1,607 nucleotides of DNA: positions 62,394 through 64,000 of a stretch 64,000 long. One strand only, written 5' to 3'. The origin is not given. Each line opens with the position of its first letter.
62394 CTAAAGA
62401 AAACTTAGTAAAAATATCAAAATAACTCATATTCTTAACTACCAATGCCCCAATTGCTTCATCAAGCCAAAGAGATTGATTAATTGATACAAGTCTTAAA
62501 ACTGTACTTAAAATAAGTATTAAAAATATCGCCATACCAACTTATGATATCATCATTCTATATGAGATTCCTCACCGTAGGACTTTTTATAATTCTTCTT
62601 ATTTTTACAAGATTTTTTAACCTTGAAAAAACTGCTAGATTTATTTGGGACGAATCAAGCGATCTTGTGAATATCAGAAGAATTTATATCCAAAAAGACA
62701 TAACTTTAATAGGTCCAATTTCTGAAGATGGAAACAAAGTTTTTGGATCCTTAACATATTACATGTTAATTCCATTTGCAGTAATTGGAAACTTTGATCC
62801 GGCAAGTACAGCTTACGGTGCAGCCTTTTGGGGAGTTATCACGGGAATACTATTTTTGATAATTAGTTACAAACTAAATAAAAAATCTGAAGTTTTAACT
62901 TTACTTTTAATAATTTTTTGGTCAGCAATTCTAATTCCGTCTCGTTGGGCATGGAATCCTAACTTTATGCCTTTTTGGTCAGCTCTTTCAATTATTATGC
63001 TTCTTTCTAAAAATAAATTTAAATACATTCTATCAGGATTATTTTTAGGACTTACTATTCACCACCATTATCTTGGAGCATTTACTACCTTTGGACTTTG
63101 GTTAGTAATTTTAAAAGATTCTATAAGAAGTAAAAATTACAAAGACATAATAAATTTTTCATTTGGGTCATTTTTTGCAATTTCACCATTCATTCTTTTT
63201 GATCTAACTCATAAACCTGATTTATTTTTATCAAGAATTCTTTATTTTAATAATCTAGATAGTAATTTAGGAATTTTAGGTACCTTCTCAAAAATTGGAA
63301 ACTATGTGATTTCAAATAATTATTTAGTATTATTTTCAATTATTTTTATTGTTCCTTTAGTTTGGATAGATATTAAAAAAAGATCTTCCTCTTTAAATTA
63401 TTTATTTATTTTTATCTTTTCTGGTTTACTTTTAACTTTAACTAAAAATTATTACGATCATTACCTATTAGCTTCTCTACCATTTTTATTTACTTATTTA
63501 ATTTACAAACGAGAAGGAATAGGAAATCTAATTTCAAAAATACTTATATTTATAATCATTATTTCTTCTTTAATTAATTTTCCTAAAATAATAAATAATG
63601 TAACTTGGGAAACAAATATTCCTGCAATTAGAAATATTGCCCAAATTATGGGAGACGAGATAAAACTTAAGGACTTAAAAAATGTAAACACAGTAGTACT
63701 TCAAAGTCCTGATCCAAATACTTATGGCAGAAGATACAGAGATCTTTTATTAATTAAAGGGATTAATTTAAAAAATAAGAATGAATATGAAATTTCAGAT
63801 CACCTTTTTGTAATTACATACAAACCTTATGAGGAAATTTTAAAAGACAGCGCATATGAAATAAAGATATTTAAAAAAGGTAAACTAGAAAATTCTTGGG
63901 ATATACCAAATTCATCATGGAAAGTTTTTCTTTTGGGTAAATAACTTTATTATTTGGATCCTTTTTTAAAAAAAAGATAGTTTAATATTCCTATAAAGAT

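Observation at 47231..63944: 17-kb Wzx/Wzy-type glycan biosynthesis island with three GT-C (ArnT/PMT-like) enzymes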

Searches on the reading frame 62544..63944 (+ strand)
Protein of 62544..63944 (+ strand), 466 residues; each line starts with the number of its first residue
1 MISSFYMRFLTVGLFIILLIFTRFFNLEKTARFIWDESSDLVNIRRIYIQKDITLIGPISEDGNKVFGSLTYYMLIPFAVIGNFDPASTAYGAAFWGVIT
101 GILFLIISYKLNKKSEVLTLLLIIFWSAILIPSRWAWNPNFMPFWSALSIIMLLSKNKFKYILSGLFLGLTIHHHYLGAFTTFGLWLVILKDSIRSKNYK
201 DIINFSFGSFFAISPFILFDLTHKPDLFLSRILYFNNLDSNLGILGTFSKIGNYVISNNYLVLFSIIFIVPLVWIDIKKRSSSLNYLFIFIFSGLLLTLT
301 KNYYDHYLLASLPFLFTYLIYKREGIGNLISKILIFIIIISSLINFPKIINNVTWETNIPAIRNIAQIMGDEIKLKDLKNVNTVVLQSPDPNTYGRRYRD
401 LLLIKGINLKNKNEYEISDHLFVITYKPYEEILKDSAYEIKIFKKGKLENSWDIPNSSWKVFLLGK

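Call 4: search_protein_families(library=pfam, proteins=[window:62544-63944:+], max_evalue=0.01)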
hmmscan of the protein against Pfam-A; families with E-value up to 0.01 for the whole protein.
window:62544-63944:+ (466 aa): 0 families

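Call 7: search_protein_families(library=pfam, proteins=[window:62544-63944:+], max_evalue=10)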
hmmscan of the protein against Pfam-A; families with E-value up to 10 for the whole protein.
window:62544-63944:+ (466 aa): 2 families
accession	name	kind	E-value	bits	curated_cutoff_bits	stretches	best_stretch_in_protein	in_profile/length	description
PF09605.15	Trep_Strep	-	0.02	15.3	28.7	1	70-164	13-109/185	Hypothetical bacterial integral membrane protein (Trep_Strep)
PF20485.3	DUF6724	-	0.68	10.2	27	1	315-342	6-33/64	Family of unknown function (DUF6724)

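Call 8: search_protein_families(library=ncbifam, proteins=[window:62544-63944:+], max_evalue=1)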
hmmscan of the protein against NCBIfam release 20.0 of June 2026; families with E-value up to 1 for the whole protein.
window:62544-63944:+ (466 aa): 1 family
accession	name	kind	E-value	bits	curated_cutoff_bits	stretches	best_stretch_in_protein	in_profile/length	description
NF047806.1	LIC10025_lipo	equivalog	0.0046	16.1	420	1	421-463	175-217/377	LIC10025 family lipoprotein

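Call 11: search_solved_structures(query=window:62544-63944:+, max_evalue=10)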
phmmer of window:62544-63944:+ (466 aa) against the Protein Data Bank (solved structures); distinct sequences matched with E-value up to 10: 1.
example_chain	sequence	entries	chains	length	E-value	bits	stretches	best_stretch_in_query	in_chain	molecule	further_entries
3ele_A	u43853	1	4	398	1.3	11.2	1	358-436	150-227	Amino Transferase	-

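Call 13: find_homologous_proteins(query=window:62544-63944:+)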
Query window:62544-63944:+ (466 aa): 198 proteins with E <= 0.001 among 8000 candidates; the best 120 are listed.
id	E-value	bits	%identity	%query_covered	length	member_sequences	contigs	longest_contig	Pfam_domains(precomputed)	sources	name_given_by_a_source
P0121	1.7e-270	916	91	99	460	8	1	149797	-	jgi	jgi:hypothetical protein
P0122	2.2e-245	833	81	100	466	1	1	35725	-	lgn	-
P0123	9.2e-166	571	58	97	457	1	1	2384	-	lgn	-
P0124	3.3e-164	566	57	95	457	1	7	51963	-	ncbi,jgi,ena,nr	ncbi:MAG TPA: hypothetical protein VI795_01130 [Patescibacteria group bacterium]|nr:hypothetical pro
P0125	3.3e-163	562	57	97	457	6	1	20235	-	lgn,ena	-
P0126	1.7e-161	557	57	95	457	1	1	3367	-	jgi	-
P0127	5.8e-161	555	55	97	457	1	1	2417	-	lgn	-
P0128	2.0e-160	553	56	99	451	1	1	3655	-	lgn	-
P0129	1.2e-159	551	55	99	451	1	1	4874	-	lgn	-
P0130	8.7e-158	544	56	96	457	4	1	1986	-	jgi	jgi:hypothetical protein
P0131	1.6e-154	534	55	95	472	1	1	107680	-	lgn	-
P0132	3.4e-154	533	55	95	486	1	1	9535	-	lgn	-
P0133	5.6e-149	515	54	98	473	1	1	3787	-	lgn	-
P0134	1.2e-148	514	53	97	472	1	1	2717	-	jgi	-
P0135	6.7e-148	512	52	97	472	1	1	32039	-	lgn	-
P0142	6.5e-145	502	51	97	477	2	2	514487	-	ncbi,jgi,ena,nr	ncbi:MAG TPA: hypothetical protein VKC54_00585 [Patescibacteria group bacterium]|nr:hypothetical pro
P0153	1.5e-139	484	49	98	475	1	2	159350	-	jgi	jgi:hypothetical protein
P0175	7.7e-118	413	45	97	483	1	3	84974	-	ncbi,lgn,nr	ncbi:hypothetical protein HYW41_04935 [Candidatus Daviesbacteria bacterium]|nr:hypothetical protein 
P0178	5.1e-117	410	44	94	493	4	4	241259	-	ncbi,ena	-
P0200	4.1e-103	364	41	96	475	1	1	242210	-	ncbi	-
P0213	2.9e-98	348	40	95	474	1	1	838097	-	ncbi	-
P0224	5.2e-92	328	38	95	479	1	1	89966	-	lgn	-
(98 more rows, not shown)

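Call 21: search_solved_structures(query=A1, max_evalue=10)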
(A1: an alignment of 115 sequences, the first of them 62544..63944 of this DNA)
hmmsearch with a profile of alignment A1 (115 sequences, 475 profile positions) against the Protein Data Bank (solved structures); distinct sequences matched with E-value up to 10: 3.
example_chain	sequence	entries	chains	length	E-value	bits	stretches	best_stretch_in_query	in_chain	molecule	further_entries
7apk_B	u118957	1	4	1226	0.94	11.3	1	222-305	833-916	THO complex subunit 2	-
7znk_B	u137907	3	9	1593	1.4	10.8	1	222-305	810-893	THO complex subunit 2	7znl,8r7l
2nuh_A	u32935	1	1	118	1.4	10.7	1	322-383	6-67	Periplasmic divalent cation tolerance protein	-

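Call 28: predict_structure(alignment_id=A1)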
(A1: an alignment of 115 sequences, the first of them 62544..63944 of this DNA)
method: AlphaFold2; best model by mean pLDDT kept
length: 466 residues; sequences in the alignment: 115
mean_pLDDT: 92.8   pTM: 0.91
mean pLDDT of the five models: 92.8, 92.7, 92.2, 91.3, 91.2
residues with pLDDT >= 90: 370; 70-90: 82; 50-70: 14; < 50: 0
segments of 3 or more residues with pLDDT < 50: none
pLDDT, mean of each block of 10 residues (from residue 1): 78 95 95 93 94 83 82 95 97 96 97 91 94 75 97 97 98 92 98 97 98 91 80 67 81 92 95 98 98 91 87 98 96 98 95 95 98 97 97 96 96 94 98 95 95 97 97
secondary structure, 60 per line:
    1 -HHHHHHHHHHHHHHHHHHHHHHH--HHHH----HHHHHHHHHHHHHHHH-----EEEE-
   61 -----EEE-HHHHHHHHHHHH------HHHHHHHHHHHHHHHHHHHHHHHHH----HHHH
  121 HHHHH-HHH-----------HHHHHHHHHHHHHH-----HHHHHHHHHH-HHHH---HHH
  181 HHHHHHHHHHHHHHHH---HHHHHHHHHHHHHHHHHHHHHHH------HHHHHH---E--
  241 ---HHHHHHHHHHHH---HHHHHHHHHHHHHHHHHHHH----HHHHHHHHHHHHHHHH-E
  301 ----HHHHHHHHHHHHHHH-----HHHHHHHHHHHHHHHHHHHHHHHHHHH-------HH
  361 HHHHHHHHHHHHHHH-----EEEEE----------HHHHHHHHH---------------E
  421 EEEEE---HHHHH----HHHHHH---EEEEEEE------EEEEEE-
elements in order: H2-24 H27-30 H35-50 E56-59 E66-68 H70-81 H88-112 H117-125 H141-154 H160-169 H171-174 H178-196 H200-222 H229-234 H244-255 H259-278 H283-298 H305-319 H325-351 H359-375 E381-385 H396-404 E420-425 H429-433 H438-443 E447-453 E460-465

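Call 44: find_encoding_contigs(protein=window:62544-63944:+, flank=10000, max_places=3)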
Protein window:62544-63944:+ (466 aa): 24 contigs read that carry it; 1 place shown.
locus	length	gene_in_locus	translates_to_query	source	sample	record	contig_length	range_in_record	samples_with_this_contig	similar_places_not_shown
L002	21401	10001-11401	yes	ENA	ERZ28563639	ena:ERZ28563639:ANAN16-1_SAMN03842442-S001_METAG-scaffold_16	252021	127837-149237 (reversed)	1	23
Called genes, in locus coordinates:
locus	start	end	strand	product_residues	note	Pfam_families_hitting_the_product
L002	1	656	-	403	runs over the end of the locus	PF13439:Glyco_transf_4, PF00534:Glycos_transf_1, PF13692:Glyco_trans_1_4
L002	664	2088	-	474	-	PF13231:PMT_2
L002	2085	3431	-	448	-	PF04932:Wzy_C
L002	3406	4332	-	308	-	PF00535:Glycos_transf_2, PF13641:Glyco_tranf_2_3, PF13632:Glyco_trans_2_3 (faint)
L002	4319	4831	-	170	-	-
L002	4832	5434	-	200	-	PF25087:GMPPB_C (faint), PF00132:Hexapep, PF14602:Hexapep_2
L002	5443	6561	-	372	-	PF00534:Glycos_transf_1, PF13692:Glyco_trans_1_4, PF20706:GT4-conflict (weak)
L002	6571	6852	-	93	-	-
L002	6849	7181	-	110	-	PF18924:DUF5674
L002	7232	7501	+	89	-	-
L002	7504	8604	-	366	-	PF13439:Glyco_transf_4, PF00534:Glycos_transf_1, PF13692:Glyco_trans_1_4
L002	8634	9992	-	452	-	-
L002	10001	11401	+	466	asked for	-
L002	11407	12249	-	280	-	PF00535:Glycos_transf_2, PF10111:Glyco_tranf_2_2, PF13641:Glyco_tranf_2_3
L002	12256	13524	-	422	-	PF13231:PMT_2 (weak)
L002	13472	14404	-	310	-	PF00534:Glycos_transf_1, PF13692:Glyco_trans_1_4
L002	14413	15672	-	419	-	PF13231:PMT_2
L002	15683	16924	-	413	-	-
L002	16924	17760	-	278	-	PF00535:Glycos_transf_2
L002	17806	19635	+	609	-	PF13522:GATase_6, PF13537:GATase_7, PF12481:DUF3700 (faint), PF00733:Asn_synthase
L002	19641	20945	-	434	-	PF01943:Polysacc_synt, PF13440:Polysacc_synt_3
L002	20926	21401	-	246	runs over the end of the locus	PF07021:MetW (weak), PF08241:Methyltransf_11 (weak)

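Call 45: find_encoding_contigs(protein=P0142, flank=10000, max_places=2)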
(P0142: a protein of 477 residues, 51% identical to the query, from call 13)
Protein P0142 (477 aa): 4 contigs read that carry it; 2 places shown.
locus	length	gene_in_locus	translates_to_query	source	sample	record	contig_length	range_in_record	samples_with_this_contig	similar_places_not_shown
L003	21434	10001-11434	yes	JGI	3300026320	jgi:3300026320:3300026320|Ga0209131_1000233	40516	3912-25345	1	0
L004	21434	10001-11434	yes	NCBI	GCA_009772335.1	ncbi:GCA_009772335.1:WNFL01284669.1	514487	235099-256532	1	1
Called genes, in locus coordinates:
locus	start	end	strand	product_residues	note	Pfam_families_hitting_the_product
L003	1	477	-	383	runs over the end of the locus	PF13439:Glyco_transf_4, PF00534:Glycos_transf_1, PF13692:Glyco_trans_1_4, PF20706:GT4-conflict (weak)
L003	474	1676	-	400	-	PF13439:Glyco_transf_4, PF00534:Glycos_transf_1, PF13692:Glyco_trans_1_4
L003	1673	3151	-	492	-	PF02366:PMT, PF13231:PMT_2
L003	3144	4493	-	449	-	PF04932:Wzy_C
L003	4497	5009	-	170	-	-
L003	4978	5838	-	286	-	PF08538:DUF1749 (weak)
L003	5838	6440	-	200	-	PF25087:GMPPB_C (faint), PF00132:Hexapep, PF14602:Hexapep_2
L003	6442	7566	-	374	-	PF13439:Glyco_transf_4 (faint), PF20706:GT4-conflict, PF00534:Glycos_transf_1, PF13692:Glyco_trans_1_4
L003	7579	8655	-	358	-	PF13439:Glyco_transf_4, PF00534:Glycos_transf_1, PF13692:Glyco_trans_1_4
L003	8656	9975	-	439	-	PF13231:PMT_2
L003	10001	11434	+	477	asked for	-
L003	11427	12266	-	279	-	PF00535:Glycos_transf_2, PF10111:Glyco_tranf_2_2, PF13641:Glyco_tranf_2_3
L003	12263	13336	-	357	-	PF13439:Glyco_transf_4 (weak), PF00534:Glycos_transf_1, PF13692:Glyco_trans_1_4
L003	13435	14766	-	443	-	PF13231:PMT_2 (weak)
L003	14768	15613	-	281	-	PF00535:Glycos_transf_2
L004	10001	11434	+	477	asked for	-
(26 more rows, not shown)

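Call 46: find_encoding_contigs(protein=P0213, flank=10000, max_places=1)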
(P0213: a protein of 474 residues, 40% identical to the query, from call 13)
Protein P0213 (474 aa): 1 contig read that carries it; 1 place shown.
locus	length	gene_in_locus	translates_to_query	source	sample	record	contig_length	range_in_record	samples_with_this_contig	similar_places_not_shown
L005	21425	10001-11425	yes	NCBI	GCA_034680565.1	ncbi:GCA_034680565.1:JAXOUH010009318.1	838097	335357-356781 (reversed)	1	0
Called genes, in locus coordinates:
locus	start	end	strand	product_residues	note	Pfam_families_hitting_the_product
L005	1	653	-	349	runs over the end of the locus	PF00535:Glycos_transf_2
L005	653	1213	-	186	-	PF13527:Acetyltransf_9 (weak), PF00583:Acetyltransf_1, PF13673:Acetyltransf_10 (weak), PF13508:Acetyltransf_7 (weak)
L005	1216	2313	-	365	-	PF02350:Epimerase_2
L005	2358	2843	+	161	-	PF25087:GMPPB_C (faint), PF00132:Hexapep, PF14602:Hexapep_2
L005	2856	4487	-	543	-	-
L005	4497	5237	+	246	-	PF13489:Methyltransf_23, PF13847:Methyltransf_31, PF08241:Methyltransf_11, PF08242:Methyltransf_12, PF13649:Methyltransf_25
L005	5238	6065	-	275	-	PF01209:Ubie_methyltran, PF02353:CMAS, PF05175:MTS, PF13489:Methyltransf_23, PF07021:MetW, PF13847:Methyltransf_31, PF08241:Methyltransf_11, PF08242:Methyltransf_12, +3 more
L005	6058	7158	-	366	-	PF08323:Glyco_transf_5 (faint), PF13439:Glyco_transf_4, PF13579:Glyco_trans_4_4, PF20706:GT4-conflict, PF00534:Glycos_transf_1, PF13524:Glyco_trans_1_2, PF13692:Glyco_trans_1_4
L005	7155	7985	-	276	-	PF00535:Glycos_transf_2, PF10111:Glyco_tranf_2_2 (faint), PF13641:Glyco_tranf_2_3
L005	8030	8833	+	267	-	PF00535:Glycos_transf_2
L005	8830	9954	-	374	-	PF13439:Glyco_transf_4, PF20706:GT4-conflict, PF00534:Glycos_transf_1, PF13692:Glyco_trans_1_4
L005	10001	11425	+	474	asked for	-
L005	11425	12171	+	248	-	PF03848:TehB (weak), PF13489:Methyltransf_23, PF03602:Cons_hypoth95 (weak), PF05175:MTS (weak), PF08241:Methyltransf_11, PF08242:Methyltransf_12, PF13649:Methyltransf_25, PF13847:Methyltransf_31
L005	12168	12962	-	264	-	PF00535:Glycos_transf_2, PF10111:Glyco_tranf_2_2 (weak)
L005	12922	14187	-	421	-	PF01943:Polysacc_synt, PF13440:Polysacc_synt_3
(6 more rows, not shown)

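Call 47: find_encoding_contigs(protein=P0175, flank=10000, max_places=1)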
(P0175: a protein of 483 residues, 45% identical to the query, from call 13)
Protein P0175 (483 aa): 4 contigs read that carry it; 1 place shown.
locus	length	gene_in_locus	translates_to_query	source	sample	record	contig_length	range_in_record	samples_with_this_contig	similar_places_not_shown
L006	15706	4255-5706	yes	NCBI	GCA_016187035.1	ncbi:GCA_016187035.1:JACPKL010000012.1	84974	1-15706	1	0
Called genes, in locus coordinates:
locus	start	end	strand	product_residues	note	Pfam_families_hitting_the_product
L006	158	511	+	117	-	PF01541:GIY-YIG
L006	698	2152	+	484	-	PF13231:PMT_2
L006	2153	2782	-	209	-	PF01209:Ubie_methyltran (weak), PF13489:Methyltransf_23, PF13847:Methyltransf_31, PF08241:Methyltransf_11, PF08242:Methyltransf_12, PF13649:Methyltransf_25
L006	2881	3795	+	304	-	PF13354:Beta-lactamase2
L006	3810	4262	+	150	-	-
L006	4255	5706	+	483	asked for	-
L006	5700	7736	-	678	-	-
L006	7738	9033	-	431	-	PF00226:DnaJ (weak), PF03572:Peptidase_S41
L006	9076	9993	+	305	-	PF03741:TerC (weak), PF04332:DUF475, PF03741:TerC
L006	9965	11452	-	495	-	-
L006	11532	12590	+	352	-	PF02661:Fic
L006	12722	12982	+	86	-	PF00076:RRM_1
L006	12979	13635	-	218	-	PF01872:RibD_C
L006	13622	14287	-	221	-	-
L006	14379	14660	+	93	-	-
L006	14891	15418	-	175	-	PF01936:NYN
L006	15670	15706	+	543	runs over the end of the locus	PF13231:PMT_2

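Call 70: search_protein_representatives(alignment_id=A1)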
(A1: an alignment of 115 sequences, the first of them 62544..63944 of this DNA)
Query: 115 sequences, 475 profile positions. Proteins with E-value up to 0.001 (for the whole library): 3456; up to 1e-10: 1566; up to 1e-30: 259. The best 150 are listed.
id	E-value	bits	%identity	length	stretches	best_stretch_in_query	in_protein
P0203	1.8e-182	623.7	-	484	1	4-474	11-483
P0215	2.7e-179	613.3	-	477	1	4-473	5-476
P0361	6.8e-174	595.4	-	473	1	7-474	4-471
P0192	6.1e-172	589.0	-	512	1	6-473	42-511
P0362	1.0e-168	578.3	-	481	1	8-474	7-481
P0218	2.9e-168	576.9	-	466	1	6-473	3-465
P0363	1.3e-167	574.8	-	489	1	5-472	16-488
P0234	1.1e-159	548.6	-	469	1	2-473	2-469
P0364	4.8e-157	539.9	-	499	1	8-474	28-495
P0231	7.9e-157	539.2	-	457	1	7-473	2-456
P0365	1.5e-154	531.6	-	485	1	7-473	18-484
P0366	3.7e-150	517.2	-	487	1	9-472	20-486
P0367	6.6e-150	516.3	-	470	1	6-473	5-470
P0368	6.7e-145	499.8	-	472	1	8-471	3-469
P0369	1.0e-144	499.2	-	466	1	10-474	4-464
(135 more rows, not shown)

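Call 72: search_protein_families(library=pfam, alignment_id=A3, max_evalue=0.001)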
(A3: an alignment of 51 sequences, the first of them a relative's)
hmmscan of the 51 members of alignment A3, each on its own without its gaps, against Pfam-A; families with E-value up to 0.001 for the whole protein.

A. member 1, P0425 (506 aa): 1 family
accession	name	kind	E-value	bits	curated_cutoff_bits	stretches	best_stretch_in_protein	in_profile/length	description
PF13231.12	PMT_2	-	0.00011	22.9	26.1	1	85-230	5-147/160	Dolichyl-phosphate-mannose-protein mannosyltransferase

B. families by the number of members that match (of 51 scanned): 4 families
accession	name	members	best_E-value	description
PF13231.12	PMT_2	48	7.9e-18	Dolichyl-phosphate-mannose-protein mannosyltransferase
PF02366.24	PMT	11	9.8e-12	Dolichyl-phosphate-mannose-protein mannosyltransferase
PF09852.15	DUF2079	1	3.2e-05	Predicted membrane protein (DUF2079)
PF10131.15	PTPS_related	1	0.00029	6-pyruvoyl-tetrahydropterin synthase related domain; membrane protein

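Call 88: fold_search(model_id=the predicted structure, library=pdb)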
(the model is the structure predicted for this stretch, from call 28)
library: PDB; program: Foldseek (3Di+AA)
matches with E <= 10: 242; with E <= 0.001: 2
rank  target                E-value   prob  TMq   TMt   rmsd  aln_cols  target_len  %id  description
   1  5ezm                  8.9e-05  1.00  0.59  0.53   9.6       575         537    9  Crystal Structure of ArnT from Cupriavidus metallidurans in the apo state (released 2016-02-17)
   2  5f15                  1.1e-04  1.00  0.54  0.48   9.7       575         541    8  Crystal Structure of ArnT from Cupriavidus metallidurans bound to Undecaprenyl phosphate (released 2016-02-17)
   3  6p25_B                1.6e-03  1.00  0.34  0.24   5.3       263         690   14  Structure of S. cerevisiae protein O-mannosyltransferase Pmt1-Pmt2 complex bound to the sugar donor and a peptide acce (released 2019-07-10)
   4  8agb_A                2.4e-03  1.00  0.51  0.40  10.3       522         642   11  Structure of yeast oligosaccharylransferase complex with lipid-linked oligosaccharide bound (released 2022-12-07)
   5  8age_A                4.9e-03  1.00  0.47  0.37   9.8       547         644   11  Structure of yeast oligosaccharylransferase complex with acceptor peptide bound (released 2022-12-07)
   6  9s6s_A                7.9e-03  1.00  0.57  0.50   9.0       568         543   11  Ternary cryo-EM structure of human ALG9 with Dol25-PP-GlcNAc2Man6, Dol25-P-Man and Fab (released 2026-03-18)
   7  9dlh                  1.0e-02  1.00  0.45  0.37   8.3       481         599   10  donor substrate analog-bound AftB (released 2025-06-25)
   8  9dlf_C                1.6e-02  1.00  0.48  0.39   8.0       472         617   11  Arabinosyltransferase AftB in complex with Fab_B3 (released 2025-06-25)
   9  6x0o                  2.7e-02  0.99  0.38  0.19   7.2       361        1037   10  Single-Particle Cryo-EM Structure of Arabinosyltransferase EmbB from Mycobacterium smegmatis (released 2020-06-10)
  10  7bvf_A                5.3e-02  0.98  0.45  0.22  13.6       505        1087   10  Cryo-EM structure of Mycobacterium tuberculosis arabinosyltransferase EmbA-EmbB-AcpM2 in complex with ethambutol (released 2020-04-29)
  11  3rce_A                6.5e-02  0.98  0.47  0.34  10.0       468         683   13  Bacterial oligosaccharyltransferase PglB (released 2011-06-15)
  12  7bvc_B                1.5e-01  0.60  0.32  0.16  15.3       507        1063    9  Cryo-EM structure of Mycobacterium smegmatis arabinosyltransferase EmbA-EmbB-AcpM2 in complex with ethambutol (released 2020-04-29)
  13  7wiw_A                2.7e-01  0.10  0.11  0.09  28.0       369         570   12  Cryo-EM structure of Mycobacterium tuberculosis irtAB complexed with ATP in an occluded conformation (released 2023-01-25)
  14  9erx_R                2.7e-01  0.09  0.11  0.15  19.7       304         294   12  Structural basis of D9-THC analog activity at the Cannabinoid 1 receptor (released 2024-06-26)
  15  9dm5                  3.0e-01  0.63  0.36  0.42  12.2       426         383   16  Product-Bound mannosyltransferase PimE (released 2025-06-25)
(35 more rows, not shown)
